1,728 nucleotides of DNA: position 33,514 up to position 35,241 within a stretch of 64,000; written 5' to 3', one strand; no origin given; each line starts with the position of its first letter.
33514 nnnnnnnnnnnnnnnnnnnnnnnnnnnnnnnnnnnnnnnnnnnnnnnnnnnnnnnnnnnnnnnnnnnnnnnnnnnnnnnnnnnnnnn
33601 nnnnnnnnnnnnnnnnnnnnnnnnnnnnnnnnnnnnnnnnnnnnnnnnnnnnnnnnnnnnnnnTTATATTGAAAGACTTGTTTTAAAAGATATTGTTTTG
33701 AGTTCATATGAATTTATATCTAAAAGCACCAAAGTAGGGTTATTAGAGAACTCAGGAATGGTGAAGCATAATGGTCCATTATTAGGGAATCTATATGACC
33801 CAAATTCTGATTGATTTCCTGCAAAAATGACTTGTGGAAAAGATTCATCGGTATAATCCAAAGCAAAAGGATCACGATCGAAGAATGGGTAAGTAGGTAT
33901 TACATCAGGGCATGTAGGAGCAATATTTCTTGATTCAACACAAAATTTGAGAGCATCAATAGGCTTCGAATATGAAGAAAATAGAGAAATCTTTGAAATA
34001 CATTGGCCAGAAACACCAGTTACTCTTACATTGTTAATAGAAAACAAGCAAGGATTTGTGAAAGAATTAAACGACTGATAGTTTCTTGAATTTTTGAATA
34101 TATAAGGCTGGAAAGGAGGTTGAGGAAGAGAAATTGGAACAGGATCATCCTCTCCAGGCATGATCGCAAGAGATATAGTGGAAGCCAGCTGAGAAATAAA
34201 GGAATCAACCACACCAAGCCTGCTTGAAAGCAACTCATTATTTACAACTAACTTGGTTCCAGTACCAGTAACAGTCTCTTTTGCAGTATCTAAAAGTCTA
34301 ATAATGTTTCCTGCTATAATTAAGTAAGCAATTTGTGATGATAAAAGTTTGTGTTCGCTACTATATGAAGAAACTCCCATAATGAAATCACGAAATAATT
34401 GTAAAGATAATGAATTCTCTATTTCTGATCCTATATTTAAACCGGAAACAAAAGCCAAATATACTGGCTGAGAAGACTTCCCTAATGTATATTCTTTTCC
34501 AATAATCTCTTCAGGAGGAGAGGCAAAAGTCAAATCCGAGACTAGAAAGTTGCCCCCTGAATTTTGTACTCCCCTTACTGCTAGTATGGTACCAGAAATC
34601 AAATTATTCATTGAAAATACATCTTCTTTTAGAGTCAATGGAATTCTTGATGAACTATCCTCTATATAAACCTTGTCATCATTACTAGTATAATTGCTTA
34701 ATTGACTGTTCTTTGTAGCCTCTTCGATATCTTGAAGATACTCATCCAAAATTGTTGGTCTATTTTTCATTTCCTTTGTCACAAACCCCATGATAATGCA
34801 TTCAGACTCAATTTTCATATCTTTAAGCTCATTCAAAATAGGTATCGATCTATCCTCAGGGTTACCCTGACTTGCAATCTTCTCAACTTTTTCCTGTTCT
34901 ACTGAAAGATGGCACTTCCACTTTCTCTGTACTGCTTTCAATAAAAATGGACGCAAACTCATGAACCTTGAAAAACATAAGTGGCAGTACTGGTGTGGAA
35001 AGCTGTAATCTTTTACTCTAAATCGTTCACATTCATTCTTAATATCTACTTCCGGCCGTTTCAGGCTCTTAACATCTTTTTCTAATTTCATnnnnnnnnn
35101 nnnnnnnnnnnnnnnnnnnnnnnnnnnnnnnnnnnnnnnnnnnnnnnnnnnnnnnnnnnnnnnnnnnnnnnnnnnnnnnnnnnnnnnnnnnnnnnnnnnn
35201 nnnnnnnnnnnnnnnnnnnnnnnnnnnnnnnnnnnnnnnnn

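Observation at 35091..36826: Divergent DNA-replication gene pair (Pol delta B-subunit and GINS Sld5) sharing an intergenic region studded with E2F-like sites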

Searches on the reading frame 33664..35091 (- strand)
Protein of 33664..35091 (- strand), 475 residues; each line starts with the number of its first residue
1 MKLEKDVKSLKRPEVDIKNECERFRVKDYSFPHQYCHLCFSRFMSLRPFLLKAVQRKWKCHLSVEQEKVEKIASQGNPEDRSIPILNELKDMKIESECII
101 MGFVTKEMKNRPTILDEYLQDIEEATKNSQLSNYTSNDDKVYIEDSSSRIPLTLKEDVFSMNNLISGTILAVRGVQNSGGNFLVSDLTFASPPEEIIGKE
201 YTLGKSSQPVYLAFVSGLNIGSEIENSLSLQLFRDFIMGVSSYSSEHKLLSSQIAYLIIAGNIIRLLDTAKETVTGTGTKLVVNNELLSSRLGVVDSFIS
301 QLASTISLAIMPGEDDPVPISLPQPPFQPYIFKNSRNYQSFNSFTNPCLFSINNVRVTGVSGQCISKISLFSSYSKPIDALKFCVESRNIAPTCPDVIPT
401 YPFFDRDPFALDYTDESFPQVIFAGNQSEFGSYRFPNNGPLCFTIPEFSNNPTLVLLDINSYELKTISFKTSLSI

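Call 4: search_protein_families(library=pfam, proteins=[window:33664-35091:-], max_evalue=0.01)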
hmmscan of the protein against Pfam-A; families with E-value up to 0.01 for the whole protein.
window:33664-35091:- (475 aa): 2 families
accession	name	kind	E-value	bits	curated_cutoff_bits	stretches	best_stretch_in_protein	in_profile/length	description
PF18018.7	DNA_pol_D_N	-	1.4e-34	119.5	25.6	1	34-186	1-128/129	DNA polymerase delta subunit OB-fold domain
PF04042.21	DNA_pol_E_B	-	1.7e-30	106.5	29.1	1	213-431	2-209/210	DNA polymerase alpha/epsilon subunit B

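Call 9: find_homologous_proteins(query=window:33664-35091:-)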
Query window:33664-35091:- (475 aa): 14 proteins with E <= 0.001 among 8000 candidates.
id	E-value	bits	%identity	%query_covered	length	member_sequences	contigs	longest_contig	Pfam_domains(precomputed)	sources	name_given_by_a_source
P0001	0.0e+0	1043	98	100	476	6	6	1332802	PF04042.22,PF18018.8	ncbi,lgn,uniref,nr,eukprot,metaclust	ncbi:unnamed protein product [Cryptosporidium hominis]|uniref:DNA polymerase delta2 n=1 Tax=Cryptosp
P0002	2.3e-264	895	83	100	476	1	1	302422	PF04042.22,PF18018.8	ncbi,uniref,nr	ncbi:DNA polymerase delta2 [Cryptosporidium sp. chipmunk genotype I]|uniref:DNA polymerase delta2 n=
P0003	1.1e-260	883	81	99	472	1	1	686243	PF04042.22,PF18018.8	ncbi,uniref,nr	ncbi:uncharacterized protein cubi_03390 [Cryptosporidium ubiquitum]|uniref:DNA polymerase delta smal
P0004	1.3e-253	860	80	99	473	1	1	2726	PF04042.22,PF18018.8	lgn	-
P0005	4.9e-237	805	75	99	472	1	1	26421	PF04042.22,PF18018.8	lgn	-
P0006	4.4e-236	802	74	99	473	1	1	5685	PF04042.22,PF18018.8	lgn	-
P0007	1.6e-212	724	75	90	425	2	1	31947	PF04042.22,PF18018.8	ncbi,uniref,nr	ncbi:DNA polymerase delta2 [Cryptosporidium canis]|uniref:DNA polymerase delta2 n=1 Tax=Cryptosporid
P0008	1.3e-203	695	65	98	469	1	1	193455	PF04042.22,PF18018.8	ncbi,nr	ncbi:putative DNA polymerase delta small subunit [Cryptosporidium felis]|nr:putative DNA polymerase 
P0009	8.0e-183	626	59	99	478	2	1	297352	PF04042.22,PF18018.8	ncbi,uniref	ncbi:DNA polymerase delta2 [Cryptosporidium xiaoi]|uniref:DNA polymerase delta2 n=1 Tax=Cryptosporid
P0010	1.4e-181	622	59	98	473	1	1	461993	PF04042.22,PF18018.8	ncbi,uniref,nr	ncbi:DNA polymerase delta2 [Cryptosporidium ryanae]|uniref:DNA polymerase delta2 n=1 Tax=Cryptospori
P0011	8.6e-133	462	48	96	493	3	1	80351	PF04042.22,PF18018.8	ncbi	ncbi:DNA polymerase epsilon subunit B family protein [Cryptosporidium serpentis]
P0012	5.1e-10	57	24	80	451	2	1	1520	PF04042.22,PF18018.8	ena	-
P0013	7.3e-9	53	24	57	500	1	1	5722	PF04042.22,PF00149.34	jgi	jgi:DNA polymerase II small subunit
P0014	1.3e-5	42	28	43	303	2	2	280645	PF18018.8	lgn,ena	-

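Call 11: find_encoding_contigs(protein=P0003, flank=4000, max_places=2)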
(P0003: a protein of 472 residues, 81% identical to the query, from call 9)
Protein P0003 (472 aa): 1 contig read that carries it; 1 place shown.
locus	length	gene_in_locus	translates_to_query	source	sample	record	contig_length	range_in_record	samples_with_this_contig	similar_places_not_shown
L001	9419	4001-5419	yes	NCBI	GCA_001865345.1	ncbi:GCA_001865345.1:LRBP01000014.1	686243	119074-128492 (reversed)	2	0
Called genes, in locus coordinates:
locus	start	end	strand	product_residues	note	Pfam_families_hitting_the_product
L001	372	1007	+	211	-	PF22891:KH_PNO1_2nd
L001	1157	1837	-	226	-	PF03208:PRA1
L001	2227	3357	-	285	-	-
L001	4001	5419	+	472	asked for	PF18018:DNA_pol_D_N, PF04042:DNA_pol_E_B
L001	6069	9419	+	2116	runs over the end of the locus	PF25794:SACS, PF13020:NOV_C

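Call 12: find_encoding_contigs(protein=P0008, flank=4000, max_places=2)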
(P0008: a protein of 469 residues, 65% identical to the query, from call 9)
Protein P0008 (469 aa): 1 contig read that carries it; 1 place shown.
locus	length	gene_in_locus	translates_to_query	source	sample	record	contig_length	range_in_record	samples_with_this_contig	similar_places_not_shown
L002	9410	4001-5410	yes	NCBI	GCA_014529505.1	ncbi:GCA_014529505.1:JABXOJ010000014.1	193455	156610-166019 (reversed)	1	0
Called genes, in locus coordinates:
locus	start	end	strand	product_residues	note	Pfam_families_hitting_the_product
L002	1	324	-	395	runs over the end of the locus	PF00069:Pkinase, PF07714:PK_Tyr_Ser-Thr, PF14531:Kinase-like (weak)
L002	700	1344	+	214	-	PF22891:KH_PNO1_2nd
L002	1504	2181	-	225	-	PF03208:PRA1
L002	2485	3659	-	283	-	-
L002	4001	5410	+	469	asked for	PF18018:DNA_pol_D_N, PF04042:DNA_pol_E_B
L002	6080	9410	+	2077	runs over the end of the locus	PF25794:SACS (weak), PF13020:NOV_C (weak)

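Call 13: find_encoding_contigs(protein=P0001, flank=4000, max_places=4)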
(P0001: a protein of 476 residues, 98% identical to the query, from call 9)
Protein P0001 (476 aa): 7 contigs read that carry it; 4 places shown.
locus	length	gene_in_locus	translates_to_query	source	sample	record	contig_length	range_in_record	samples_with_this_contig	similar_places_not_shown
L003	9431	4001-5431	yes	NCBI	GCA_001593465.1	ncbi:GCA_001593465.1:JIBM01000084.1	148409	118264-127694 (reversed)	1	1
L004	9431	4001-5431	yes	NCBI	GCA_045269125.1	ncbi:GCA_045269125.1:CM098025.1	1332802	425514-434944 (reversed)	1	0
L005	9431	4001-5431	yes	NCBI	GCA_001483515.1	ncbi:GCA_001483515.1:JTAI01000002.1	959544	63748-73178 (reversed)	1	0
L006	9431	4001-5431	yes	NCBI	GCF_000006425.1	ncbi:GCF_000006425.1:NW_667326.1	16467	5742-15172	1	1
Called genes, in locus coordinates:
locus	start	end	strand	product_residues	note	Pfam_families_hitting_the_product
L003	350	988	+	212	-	PF22891:KH_PNO1_2nd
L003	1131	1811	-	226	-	PF03208:PRA1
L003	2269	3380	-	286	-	-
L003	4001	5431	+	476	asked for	PF18018:DNA_pol_D_N, PF04042:DNA_pol_E_B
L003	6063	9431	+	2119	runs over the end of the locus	PF25794:SACS, PF13020:NOV_C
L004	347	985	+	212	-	PF22891:KH_PNO1_2nd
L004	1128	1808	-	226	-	PF03208:PRA1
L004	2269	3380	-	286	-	-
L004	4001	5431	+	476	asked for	PF18018:DNA_pol_D_N, PF04042:DNA_pol_E_B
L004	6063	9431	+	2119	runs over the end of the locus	PF25794:SACS, PF13020:NOV_C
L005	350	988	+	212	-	PF22891:KH_PNO1_2nd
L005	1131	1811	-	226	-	PF03208:PRA1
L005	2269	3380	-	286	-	-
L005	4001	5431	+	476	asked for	PF18018:DNA_pol_D_N, PF04042:DNA_pol_E_B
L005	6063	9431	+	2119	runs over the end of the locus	PF25794:SACS, PF13020:NOV_C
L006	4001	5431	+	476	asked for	PF18018:DNA_pol_D_N, PF04042:DNA_pol_E_B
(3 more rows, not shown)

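Call 14: find_encoding_contigs(protein=P0002, flank=4000, max_places=1)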
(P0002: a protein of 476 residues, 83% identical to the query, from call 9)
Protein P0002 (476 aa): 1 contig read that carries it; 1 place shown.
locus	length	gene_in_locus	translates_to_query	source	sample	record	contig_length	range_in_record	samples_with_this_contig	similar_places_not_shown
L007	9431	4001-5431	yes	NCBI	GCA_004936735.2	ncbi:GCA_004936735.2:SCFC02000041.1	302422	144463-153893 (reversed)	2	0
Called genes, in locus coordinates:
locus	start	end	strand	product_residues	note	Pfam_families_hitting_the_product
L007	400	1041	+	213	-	PF22891:KH_PNO1_2nd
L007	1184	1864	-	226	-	PF03208:PRA1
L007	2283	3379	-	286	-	-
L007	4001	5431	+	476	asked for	PF18018:DNA_pol_D_N, PF04042:DNA_pol_E_B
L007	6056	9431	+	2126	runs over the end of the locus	PF25794:SACS, PF13020:NOV_C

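Call 15: find_encoding_contigs(protein=P0009, flank=4000, max_places=1)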
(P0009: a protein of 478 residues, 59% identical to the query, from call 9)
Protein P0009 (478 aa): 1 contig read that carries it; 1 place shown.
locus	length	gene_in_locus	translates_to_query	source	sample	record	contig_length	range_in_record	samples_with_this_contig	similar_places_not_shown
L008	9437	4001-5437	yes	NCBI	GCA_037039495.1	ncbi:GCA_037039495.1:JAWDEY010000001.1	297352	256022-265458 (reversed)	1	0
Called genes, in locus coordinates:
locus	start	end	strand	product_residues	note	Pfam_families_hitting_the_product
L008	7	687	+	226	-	PF22891:KH_PNO1_2nd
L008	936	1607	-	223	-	PF03208:PRA1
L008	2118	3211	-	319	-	-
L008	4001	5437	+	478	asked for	PF18018:DNA_pol_D_N, PF04042:DNA_pol_E_B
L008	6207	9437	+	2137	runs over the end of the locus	PF13020:NOV_C (weak)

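Call 16: find_encoding_contigs(protein=P0010, flank=4000, max_places=1)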
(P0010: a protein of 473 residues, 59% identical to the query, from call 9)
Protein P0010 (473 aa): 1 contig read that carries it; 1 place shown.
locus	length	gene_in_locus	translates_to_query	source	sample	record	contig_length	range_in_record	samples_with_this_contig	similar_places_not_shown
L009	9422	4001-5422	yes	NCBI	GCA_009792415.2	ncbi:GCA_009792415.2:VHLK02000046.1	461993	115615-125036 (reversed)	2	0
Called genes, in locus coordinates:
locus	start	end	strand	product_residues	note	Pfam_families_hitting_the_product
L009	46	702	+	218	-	PF22891:KH_PNO1_2nd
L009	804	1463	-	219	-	PF03208:PRA1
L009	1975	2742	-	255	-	-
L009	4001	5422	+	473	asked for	PF18018:DNA_pol_D_N, PF04042:DNA_pol_E_B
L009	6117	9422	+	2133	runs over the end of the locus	PF25794:SACS (weak), PF13020:NOV_C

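Call 17: find_encoding_contigs(protein=P0011, flank=4000, max_places=1)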
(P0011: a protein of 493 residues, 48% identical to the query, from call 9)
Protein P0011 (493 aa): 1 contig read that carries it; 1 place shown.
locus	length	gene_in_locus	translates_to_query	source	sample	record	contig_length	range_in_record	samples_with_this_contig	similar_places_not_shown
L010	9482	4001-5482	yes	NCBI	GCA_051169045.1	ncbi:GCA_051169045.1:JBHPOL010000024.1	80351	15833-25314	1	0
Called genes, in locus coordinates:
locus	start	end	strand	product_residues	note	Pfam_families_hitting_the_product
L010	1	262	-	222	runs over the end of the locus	PF03208:PRA1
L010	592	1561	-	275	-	-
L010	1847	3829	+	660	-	-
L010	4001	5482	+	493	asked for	PF18018:DNA_pol_D_N, PF04042:DNA_pol_E_B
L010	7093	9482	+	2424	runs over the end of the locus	PF13020:NOV_C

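Call 18: find_encoding_contigs(protein=P0007, flank=4000, max_places=1)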
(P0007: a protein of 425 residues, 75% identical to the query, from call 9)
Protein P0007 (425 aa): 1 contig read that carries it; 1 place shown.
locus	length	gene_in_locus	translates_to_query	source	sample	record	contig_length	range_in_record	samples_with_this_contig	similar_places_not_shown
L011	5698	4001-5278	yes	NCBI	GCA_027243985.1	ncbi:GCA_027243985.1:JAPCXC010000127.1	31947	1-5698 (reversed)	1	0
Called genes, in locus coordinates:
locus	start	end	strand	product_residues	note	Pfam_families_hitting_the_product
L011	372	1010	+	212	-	PF22891:KH_PNO1_2nd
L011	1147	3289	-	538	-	PF03208:PRA1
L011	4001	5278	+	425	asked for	PF18018:DNA_pol_D_N, PF04042:DNA_pol_E_B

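Call 34: search_protein_families(library=pfam, proteins=[L010:1847-3829:+], max_evalue=0.1)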
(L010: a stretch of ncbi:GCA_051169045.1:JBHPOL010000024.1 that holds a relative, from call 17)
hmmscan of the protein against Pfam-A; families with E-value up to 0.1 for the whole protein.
L010:1847-3829:+ (660 aa): 3 families
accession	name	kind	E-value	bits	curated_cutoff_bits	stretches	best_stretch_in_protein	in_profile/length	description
PF12937.12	F-box-like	-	9.6e-05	22.5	24.3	1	8-50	1-42/47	F-box-like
PF00646.38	F-box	-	0.00024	21.3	20.5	1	8-45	1-38/43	F-box domain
PF25173.1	Beta-prop_WDR3_1st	-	0.017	15.3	154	1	516-557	65-107/184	WDR3 first beta-propeller domain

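Call 48: find_encoding_contigs(protein=window:33664-35091:-, flank=1000, max_places=4)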
Protein window:33664-35091:- (475 aa): 24 contigs read that carry it; 4 places shown.
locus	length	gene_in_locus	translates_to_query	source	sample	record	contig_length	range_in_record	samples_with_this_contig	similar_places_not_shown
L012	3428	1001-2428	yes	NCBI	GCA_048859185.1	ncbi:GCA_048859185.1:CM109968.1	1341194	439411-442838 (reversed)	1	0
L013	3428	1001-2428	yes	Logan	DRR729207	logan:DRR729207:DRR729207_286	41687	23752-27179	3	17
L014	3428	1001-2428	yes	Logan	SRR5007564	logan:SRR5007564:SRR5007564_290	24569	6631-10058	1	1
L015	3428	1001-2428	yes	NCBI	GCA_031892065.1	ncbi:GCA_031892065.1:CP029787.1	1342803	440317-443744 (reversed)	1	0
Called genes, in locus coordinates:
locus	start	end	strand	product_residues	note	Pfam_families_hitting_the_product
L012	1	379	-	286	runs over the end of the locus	-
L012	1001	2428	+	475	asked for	PF18018:DNA_pol_D_N, PF04042:DNA_pol_E_B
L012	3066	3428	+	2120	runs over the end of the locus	PF25794:SACS, PF13020:NOV_C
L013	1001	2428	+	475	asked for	PF18018:DNA_pol_D_N, PF04042:DNA_pol_E_B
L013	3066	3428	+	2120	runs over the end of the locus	PF25794:SACS, PF13020:NOV_C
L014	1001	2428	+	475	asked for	PF18018:DNA_pol_D_N, PF04042:DNA_pol_E_B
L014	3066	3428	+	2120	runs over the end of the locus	PF25794:SACS, PF13020:NOV_C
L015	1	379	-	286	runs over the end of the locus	-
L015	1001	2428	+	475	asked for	PF18018:DNA_pol_D_N, PF04042:DNA_pol_E_B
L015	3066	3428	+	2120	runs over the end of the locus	PF25794:SACS, PF13020:NOV_C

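Call 53: list_cluster_members(proteins=[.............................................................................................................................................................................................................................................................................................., window:33664-35091:-, window:11805-12596:-])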
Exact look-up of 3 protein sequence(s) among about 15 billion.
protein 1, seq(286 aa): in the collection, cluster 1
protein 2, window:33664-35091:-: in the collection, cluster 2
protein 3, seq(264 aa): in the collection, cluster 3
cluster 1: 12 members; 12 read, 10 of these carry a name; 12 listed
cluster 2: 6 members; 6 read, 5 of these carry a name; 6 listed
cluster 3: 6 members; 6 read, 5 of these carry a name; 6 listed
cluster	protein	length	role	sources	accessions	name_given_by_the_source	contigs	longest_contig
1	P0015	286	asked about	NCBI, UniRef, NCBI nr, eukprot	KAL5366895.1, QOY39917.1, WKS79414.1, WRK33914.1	hypothetical protein CPHLJ_8g1630 [Cryptosporidium parvum] | DNA replication complex GINS protein SLD5 n=1 Tax=Cryptosporidium parvum TaxID=5807 ... | GINS complex subunit Sld5 [Cryptosporidium parvum]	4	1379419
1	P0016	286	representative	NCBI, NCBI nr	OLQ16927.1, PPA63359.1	hypothetical protein ChUKH1_10015 [Cryptosporidium hominis] | hypothetical protein ChTU502y2012_388g0215 [Cryptosporidium hominis]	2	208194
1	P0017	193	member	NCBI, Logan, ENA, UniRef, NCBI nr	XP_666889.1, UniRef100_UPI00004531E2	hypothetical protein [Cryptosporidium hominis TU502] | hypothetical protein n=1 Tax=Cryptosporidium hominis (strain TU502) TaxID=353151 ...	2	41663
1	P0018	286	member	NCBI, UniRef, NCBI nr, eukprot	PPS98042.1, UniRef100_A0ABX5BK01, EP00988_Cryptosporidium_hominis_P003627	GINS complex subunit Sld5 [Cryptosporidium hominis] | GINS complex subunit Sld5 n=2 Tax=Cryptosporidium hominis TaxID=237895 ... | PPS98042.1 GINS complex subunit Sld5 [Cryptosporidium hominis]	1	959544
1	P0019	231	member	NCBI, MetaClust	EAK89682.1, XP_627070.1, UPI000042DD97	hypothetical protein, partial [Cryptosporidium parvum Iowa II] | status=active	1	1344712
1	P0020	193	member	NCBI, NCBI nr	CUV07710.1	unnamed protein product [Cryptosporidium hominis]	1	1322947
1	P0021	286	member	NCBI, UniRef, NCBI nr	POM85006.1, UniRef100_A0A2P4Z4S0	hypothetical protein CmeUKMEL1_15235 [Cryptosporidium meleagridis] | DNA replication complex GINS protein SLD5 n=1 Tax=Cryptosporidium meleagridis TaxID=93969 ...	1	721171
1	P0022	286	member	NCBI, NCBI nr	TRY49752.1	GINS complex subunit Sld5 [Cryptosporidium tyzzeri]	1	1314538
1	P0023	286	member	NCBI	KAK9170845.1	GINS complex subunit Sld5 [Cryptosporidium meleagridis]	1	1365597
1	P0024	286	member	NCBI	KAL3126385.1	hypothetical protein CHM_8g1630 [Cryptosporidium hominis]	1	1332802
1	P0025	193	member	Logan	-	-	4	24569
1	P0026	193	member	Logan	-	-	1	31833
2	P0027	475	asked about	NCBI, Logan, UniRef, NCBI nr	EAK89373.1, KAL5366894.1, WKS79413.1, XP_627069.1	DNA polymerase delta2, inactive calcineurin like phosphatase subunit [Cryptosporidium ... | DNA polymerase delta2, inactive calcineurin like phosphatase subunit n=2 ...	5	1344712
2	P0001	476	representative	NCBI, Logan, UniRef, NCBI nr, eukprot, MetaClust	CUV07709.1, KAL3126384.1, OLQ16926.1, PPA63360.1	unnamed protein product [Cryptosporidium hominis] | DNA polymerase delta2 n=1 Tax=Cryptosporidium hominis TaxID=237895 RepID=A0A0S4TK29_CRYHO | hypothetical protein [Cryptosporidium hominis TU502]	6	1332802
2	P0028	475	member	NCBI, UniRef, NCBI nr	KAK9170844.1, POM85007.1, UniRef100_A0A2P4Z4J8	DNA polymerase alpha/epsilon subunit B family protein [Cryptosporidium meleagridis] | DNA polymerase alpha/epsilon subunit B family protein n=1 Tax=Cryptosporidium meleagridis ...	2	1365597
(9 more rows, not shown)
